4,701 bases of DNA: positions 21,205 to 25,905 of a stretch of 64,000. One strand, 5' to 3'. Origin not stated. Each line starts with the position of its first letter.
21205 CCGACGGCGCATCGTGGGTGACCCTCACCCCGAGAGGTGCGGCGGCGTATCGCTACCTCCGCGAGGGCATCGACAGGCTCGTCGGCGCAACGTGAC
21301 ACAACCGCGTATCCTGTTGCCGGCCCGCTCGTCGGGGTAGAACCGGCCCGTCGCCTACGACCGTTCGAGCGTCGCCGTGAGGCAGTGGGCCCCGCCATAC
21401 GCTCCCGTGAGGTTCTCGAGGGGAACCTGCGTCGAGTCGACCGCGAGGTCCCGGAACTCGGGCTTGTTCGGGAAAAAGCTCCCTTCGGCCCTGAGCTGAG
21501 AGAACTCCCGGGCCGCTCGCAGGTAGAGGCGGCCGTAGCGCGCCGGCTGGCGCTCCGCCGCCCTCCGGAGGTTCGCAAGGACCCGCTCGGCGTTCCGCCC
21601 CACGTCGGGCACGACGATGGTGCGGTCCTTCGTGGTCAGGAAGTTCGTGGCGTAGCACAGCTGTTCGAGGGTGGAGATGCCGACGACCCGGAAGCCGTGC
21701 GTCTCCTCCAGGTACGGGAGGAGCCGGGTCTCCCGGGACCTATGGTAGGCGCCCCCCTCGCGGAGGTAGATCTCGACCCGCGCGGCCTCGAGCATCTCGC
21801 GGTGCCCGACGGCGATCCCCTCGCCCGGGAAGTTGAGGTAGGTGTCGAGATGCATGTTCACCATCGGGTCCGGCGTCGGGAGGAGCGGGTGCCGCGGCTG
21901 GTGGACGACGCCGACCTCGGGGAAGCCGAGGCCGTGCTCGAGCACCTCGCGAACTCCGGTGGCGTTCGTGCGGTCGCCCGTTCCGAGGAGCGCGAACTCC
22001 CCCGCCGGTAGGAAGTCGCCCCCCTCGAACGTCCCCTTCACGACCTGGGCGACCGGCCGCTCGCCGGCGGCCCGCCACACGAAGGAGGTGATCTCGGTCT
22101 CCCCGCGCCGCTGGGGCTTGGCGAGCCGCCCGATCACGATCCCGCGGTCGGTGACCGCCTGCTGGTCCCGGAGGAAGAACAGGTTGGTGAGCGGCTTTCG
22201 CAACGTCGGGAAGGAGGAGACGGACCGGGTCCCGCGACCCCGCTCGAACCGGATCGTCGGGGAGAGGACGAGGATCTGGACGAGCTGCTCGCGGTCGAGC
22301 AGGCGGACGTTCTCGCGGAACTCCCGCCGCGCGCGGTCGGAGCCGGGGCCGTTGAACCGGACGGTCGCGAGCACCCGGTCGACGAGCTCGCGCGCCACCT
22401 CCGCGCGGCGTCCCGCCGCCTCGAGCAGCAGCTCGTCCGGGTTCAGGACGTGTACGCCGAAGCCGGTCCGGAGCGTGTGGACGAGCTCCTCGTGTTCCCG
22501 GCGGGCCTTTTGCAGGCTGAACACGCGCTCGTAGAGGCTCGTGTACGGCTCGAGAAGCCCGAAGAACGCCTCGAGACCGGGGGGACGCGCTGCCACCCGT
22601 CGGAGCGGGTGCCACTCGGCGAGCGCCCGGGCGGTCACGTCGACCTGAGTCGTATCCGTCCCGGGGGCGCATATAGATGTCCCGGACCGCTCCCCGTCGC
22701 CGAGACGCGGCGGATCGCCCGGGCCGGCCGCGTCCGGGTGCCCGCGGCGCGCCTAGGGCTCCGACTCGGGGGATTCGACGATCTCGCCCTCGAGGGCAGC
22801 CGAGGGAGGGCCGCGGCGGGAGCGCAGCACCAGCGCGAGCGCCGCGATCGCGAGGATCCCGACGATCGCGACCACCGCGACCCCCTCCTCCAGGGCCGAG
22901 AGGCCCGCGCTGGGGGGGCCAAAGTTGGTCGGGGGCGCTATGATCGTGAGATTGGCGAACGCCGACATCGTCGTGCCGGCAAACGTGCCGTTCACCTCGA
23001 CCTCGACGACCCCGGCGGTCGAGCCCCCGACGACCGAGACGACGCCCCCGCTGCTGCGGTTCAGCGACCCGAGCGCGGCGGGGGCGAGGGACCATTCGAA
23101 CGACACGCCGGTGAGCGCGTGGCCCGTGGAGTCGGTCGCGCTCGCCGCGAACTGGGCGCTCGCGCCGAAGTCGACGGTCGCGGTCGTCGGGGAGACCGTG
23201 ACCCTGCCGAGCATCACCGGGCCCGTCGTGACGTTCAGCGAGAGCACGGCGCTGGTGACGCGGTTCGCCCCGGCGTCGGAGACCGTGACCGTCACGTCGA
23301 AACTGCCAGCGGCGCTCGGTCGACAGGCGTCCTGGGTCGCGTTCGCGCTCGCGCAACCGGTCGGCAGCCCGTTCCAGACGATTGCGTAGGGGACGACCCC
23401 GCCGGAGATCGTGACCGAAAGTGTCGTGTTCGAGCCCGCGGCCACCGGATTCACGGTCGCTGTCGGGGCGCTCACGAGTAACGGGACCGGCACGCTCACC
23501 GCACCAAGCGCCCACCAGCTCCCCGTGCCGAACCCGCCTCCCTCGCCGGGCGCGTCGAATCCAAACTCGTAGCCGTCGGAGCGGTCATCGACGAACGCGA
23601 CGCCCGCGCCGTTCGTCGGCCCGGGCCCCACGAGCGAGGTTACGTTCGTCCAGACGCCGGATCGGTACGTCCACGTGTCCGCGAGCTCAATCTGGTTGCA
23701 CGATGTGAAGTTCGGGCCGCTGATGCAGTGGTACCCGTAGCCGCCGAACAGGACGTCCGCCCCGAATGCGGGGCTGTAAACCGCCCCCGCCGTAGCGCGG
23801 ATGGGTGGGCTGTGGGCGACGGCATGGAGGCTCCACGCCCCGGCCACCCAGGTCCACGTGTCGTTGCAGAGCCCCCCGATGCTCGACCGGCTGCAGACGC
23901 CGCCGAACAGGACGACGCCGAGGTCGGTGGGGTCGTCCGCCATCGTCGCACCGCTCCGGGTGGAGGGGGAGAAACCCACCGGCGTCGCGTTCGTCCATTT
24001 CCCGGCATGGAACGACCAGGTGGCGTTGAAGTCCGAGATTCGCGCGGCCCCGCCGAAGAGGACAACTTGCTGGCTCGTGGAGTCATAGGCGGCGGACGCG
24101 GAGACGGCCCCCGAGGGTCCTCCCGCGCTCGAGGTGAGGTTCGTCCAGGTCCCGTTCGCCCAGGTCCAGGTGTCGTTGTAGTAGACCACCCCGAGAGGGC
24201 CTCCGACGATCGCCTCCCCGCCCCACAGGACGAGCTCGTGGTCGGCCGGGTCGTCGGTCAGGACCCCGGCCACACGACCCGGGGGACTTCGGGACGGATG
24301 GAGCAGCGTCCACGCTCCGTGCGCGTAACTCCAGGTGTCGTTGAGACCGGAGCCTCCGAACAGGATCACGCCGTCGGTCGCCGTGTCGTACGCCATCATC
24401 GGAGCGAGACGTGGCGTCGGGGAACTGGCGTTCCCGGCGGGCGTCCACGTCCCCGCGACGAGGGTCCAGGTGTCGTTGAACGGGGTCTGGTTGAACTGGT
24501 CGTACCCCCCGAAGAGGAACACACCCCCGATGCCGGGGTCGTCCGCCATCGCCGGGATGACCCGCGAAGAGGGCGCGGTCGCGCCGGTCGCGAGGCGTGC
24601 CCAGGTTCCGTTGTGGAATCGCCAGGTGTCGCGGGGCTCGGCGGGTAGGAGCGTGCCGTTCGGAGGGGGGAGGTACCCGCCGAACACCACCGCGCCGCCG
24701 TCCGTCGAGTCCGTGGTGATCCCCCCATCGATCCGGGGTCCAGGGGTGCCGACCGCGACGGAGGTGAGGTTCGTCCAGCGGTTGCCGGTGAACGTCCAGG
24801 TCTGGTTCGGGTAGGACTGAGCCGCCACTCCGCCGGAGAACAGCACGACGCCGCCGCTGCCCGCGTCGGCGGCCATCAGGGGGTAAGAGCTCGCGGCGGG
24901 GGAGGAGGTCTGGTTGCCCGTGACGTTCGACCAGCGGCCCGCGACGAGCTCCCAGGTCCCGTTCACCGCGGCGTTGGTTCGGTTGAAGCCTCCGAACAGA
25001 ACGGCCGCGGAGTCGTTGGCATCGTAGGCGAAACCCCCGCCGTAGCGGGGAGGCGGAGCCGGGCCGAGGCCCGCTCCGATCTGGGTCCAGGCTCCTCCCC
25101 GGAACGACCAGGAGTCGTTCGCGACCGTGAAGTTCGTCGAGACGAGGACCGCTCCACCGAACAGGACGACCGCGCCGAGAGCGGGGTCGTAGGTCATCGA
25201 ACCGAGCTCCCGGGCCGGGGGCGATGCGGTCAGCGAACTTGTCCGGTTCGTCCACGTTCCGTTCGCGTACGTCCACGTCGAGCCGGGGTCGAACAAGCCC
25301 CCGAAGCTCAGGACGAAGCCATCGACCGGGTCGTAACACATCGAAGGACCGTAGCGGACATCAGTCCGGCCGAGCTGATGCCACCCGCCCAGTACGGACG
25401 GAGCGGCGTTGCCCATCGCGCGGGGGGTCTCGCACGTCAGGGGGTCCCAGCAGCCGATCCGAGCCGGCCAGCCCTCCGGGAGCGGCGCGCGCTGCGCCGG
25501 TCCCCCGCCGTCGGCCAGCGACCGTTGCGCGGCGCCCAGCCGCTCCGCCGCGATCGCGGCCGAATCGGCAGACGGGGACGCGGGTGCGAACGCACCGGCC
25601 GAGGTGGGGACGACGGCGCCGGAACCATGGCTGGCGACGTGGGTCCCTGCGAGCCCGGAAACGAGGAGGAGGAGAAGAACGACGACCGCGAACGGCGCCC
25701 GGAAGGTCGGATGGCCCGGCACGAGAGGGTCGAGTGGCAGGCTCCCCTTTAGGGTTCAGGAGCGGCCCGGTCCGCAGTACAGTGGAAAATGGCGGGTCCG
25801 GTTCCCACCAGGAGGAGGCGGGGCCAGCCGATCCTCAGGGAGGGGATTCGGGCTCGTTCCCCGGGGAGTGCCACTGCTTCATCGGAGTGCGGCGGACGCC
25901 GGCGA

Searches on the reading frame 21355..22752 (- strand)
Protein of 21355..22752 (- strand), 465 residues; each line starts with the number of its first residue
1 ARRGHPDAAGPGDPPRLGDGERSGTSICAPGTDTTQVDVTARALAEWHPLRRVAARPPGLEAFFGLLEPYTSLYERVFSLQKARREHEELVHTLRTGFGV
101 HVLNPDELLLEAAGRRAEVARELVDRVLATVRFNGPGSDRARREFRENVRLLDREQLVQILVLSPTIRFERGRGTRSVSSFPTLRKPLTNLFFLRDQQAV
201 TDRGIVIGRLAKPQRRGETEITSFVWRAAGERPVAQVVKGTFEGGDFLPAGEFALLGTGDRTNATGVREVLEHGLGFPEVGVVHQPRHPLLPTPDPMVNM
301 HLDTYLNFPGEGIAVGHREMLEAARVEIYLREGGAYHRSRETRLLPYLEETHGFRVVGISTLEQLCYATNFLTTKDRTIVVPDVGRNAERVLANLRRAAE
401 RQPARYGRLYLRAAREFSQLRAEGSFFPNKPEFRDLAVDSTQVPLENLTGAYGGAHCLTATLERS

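Call 12: search_protein_families(library=pfam, proteins=[window:21355-22752:-], max_evalue=0.01)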
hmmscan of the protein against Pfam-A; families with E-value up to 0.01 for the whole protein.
window:21355-22752:- (465 aa): 1 family
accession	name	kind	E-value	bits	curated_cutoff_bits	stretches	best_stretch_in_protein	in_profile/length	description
PF02274.22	ADI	-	5.1e-34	118.3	22.8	1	73-464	4-377/377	Arginine deiminase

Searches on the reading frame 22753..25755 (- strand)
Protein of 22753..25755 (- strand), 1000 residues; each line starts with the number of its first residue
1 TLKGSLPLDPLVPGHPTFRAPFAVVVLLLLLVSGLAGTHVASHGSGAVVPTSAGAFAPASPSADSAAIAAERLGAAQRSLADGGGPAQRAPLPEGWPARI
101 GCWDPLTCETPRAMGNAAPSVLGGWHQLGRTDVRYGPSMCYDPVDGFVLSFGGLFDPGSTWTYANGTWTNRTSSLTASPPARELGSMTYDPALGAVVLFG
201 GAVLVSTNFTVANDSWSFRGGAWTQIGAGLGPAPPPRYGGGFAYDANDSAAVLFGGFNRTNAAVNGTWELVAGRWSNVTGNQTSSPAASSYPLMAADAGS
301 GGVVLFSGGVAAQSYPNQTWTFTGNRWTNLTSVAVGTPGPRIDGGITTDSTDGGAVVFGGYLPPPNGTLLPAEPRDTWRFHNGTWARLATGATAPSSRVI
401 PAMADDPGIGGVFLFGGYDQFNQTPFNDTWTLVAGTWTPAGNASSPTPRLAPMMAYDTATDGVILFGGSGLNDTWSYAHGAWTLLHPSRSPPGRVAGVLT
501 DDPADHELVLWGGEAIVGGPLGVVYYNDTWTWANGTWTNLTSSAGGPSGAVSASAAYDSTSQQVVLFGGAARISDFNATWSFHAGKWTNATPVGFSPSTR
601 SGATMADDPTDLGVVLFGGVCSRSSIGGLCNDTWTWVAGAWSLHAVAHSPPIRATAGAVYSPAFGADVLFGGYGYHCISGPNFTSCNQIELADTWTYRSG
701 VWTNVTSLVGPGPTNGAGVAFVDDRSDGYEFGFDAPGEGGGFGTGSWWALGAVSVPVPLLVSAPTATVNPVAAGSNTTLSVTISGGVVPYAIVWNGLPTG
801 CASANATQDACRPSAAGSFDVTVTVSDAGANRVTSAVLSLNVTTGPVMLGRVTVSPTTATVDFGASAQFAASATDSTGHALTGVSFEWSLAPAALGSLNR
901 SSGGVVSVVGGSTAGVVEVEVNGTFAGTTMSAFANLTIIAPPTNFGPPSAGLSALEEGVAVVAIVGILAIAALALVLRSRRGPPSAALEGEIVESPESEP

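Call 12: search_protein_families(library=pfam, proteins=[window:22753-25755:-], max_evalue=0.01)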
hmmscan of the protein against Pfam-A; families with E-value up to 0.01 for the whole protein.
window:22753-25755:- (1000 aa): 3 families
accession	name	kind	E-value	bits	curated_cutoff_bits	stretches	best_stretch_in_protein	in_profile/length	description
PF24681.1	Kelch_KLHDC2_KLHL20_DRC7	-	8.3e-31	107.4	50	3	505-719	8-207/221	KLHDC2/KLHL20/DRC7 Kelch-repeats domain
PF24981.1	Beta-prop_ATRN-LZTR1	-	1.6e-22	80.6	50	2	413-574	2-172/289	Attractin/LZTR1 beta-propeller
PF13415.12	Kelch_3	-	5.3e-10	39.7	22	1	412-449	4-40/48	Galactose oxidase, central domain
